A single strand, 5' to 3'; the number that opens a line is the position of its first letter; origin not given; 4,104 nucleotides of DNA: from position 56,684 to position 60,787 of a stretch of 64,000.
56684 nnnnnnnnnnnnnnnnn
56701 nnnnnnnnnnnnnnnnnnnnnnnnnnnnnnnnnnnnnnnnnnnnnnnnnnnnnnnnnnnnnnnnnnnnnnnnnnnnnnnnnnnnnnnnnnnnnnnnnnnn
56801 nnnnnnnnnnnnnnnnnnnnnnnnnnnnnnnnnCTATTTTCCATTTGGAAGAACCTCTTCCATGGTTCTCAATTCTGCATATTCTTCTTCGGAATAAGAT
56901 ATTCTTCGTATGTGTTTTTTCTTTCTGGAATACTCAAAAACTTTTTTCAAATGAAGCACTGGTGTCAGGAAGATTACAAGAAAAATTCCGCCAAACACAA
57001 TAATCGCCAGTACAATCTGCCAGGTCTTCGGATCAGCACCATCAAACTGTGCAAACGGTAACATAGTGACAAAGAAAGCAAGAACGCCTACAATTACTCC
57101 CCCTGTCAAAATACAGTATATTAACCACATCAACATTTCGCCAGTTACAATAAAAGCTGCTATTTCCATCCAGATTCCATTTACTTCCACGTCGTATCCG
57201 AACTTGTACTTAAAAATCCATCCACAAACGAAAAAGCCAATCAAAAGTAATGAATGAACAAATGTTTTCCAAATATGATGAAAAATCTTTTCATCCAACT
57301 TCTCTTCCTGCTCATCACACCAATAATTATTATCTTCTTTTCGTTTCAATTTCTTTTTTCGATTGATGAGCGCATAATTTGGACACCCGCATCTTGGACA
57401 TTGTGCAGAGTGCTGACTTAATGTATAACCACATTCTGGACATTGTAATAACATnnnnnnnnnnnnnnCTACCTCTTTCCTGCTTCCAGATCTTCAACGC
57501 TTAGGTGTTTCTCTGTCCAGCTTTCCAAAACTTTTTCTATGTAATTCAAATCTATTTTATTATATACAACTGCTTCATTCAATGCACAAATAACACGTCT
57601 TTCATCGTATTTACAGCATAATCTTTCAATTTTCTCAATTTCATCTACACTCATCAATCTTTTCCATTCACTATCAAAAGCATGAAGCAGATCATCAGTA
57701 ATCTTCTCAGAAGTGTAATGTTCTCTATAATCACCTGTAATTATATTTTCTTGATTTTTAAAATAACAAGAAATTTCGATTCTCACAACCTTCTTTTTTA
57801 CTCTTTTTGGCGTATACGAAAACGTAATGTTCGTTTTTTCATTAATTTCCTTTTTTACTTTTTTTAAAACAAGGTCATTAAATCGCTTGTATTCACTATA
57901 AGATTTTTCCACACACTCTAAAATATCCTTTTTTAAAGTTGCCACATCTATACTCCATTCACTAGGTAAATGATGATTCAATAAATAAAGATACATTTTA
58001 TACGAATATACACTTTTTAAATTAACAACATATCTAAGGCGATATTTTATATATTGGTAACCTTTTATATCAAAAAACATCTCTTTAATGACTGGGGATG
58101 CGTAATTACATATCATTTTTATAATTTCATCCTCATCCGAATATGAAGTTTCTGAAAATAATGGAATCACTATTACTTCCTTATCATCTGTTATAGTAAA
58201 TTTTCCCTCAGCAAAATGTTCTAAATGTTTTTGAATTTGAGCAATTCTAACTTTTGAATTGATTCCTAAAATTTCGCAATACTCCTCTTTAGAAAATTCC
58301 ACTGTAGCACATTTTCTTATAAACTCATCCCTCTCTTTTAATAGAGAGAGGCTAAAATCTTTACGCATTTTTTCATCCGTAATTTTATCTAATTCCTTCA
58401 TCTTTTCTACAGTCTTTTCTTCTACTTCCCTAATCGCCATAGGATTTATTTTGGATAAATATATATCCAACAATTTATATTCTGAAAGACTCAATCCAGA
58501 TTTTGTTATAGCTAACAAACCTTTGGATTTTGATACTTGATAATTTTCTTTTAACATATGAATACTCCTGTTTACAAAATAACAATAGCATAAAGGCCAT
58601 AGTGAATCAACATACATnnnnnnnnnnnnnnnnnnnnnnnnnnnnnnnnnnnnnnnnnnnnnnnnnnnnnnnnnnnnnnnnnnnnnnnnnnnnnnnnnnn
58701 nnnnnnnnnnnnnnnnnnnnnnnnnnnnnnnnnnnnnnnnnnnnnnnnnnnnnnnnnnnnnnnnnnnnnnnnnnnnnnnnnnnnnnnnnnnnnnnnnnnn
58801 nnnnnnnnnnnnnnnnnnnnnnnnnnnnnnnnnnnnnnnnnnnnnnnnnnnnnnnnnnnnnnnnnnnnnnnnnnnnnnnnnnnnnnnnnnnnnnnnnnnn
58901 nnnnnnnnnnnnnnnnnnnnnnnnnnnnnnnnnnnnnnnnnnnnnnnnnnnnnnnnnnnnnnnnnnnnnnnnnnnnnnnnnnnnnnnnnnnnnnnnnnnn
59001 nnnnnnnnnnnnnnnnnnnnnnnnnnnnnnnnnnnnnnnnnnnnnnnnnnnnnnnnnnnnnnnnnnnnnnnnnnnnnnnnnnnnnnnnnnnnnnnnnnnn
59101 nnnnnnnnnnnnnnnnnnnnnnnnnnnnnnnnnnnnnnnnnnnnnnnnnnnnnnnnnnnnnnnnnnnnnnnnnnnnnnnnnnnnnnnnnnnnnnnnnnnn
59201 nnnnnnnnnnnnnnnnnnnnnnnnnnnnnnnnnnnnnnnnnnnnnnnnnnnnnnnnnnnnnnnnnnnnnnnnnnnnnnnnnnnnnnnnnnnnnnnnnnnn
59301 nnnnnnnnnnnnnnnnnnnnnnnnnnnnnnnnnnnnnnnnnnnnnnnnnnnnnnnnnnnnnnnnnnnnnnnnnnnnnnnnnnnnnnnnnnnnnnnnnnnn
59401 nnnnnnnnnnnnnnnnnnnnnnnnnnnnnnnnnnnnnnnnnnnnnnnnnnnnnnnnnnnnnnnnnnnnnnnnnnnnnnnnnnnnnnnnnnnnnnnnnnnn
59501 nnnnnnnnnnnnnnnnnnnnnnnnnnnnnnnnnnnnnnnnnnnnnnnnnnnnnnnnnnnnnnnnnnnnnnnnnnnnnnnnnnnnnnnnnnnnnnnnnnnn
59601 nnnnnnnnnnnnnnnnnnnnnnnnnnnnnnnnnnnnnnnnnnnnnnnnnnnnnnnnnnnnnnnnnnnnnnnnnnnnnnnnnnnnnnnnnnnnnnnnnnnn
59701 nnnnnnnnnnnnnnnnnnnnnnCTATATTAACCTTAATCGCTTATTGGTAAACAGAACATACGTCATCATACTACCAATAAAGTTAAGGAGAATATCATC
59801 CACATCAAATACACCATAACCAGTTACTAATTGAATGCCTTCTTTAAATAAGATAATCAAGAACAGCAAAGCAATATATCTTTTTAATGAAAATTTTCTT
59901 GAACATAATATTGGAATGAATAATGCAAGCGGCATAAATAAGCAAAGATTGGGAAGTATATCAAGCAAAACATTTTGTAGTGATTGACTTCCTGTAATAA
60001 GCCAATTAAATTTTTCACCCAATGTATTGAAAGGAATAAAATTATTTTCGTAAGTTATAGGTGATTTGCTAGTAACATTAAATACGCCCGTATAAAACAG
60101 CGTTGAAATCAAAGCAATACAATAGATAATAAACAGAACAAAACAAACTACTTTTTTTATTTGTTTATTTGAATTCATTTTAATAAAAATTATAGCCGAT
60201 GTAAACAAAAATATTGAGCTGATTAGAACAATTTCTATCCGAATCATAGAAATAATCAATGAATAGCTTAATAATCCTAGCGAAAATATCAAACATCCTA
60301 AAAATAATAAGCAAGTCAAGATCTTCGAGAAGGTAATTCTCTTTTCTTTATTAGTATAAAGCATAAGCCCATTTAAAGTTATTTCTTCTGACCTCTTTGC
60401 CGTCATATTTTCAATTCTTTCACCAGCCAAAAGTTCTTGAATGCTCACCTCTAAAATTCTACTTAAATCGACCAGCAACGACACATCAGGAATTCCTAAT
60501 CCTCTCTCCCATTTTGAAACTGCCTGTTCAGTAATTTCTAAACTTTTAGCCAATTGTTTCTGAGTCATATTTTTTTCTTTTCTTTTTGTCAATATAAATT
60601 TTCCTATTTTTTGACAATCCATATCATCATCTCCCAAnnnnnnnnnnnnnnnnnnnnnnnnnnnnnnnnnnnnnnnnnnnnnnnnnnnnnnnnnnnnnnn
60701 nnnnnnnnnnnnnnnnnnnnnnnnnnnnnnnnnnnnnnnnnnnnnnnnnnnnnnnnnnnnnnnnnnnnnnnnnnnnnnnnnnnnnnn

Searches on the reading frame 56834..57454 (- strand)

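Call 48: search_protein_families(library=pfam, proteins=[window:56834-57454:-], max_evalue=0.001)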
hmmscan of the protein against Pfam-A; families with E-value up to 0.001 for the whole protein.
window:56834-57454:- (206 aa): 2 families
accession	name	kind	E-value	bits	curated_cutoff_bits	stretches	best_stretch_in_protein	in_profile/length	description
PF04791.21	LMBR1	-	1.1e-05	25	31.9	1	39-196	65-211/510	LMBR1-like membrane protein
PF04143.19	Sulf_transp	-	5.3e-05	23.4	27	1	33-132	152-249/310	Sulphur transport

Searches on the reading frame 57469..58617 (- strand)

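Call 48: search_protein_families(library=pfam, proteins=[window:57469-58617:-], max_evalue=0.001)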
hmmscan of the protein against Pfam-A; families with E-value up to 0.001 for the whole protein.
window:57469-58617:- (382 aa): 3 families
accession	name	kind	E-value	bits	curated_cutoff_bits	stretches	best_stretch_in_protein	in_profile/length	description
PF01051.27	Rep3_N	-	2.7e-14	54.2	22.4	1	101-212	35-140/141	Initiator Replication protein, WH1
PF21205.3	Rep3_C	-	1.8e-12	47.7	21.1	1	230-283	6-58/59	Initiator Rep protein, WH2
PF07261.16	DnaB_2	-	1e-08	35.2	22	1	313-372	3-64/74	Replication initiation and membrane attachment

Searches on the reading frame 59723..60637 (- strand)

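Call 48: search_protein_families(library=pfam, proteins=[window:59723-60637:-], max_evalue=0.001)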
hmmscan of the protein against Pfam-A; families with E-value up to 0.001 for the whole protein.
window:59723-60637:- (304 aa): 5 families
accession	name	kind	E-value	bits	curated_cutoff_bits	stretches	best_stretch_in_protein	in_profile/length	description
PF04892.17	VanZ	-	1.5e-18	68.1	30.1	1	169-297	1-123/126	VanZ like family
PF01381.28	HTH_3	-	6.7e-15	55.3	23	1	18-69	4-55/55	Helix-turn-helix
PF12844.13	HTH_19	-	1.4e-06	28.6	30.2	1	12-73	1-62/64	Helix-turn-helix domain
PF13443.12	HTH_26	-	3.1e-06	27.8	22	1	20-70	7-58/63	Cro/C1-type HTH DNA-binding domain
PF13560.12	HTH_31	-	1e-05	26.2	27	1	19-68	10-60/64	Helix-turn-helix domain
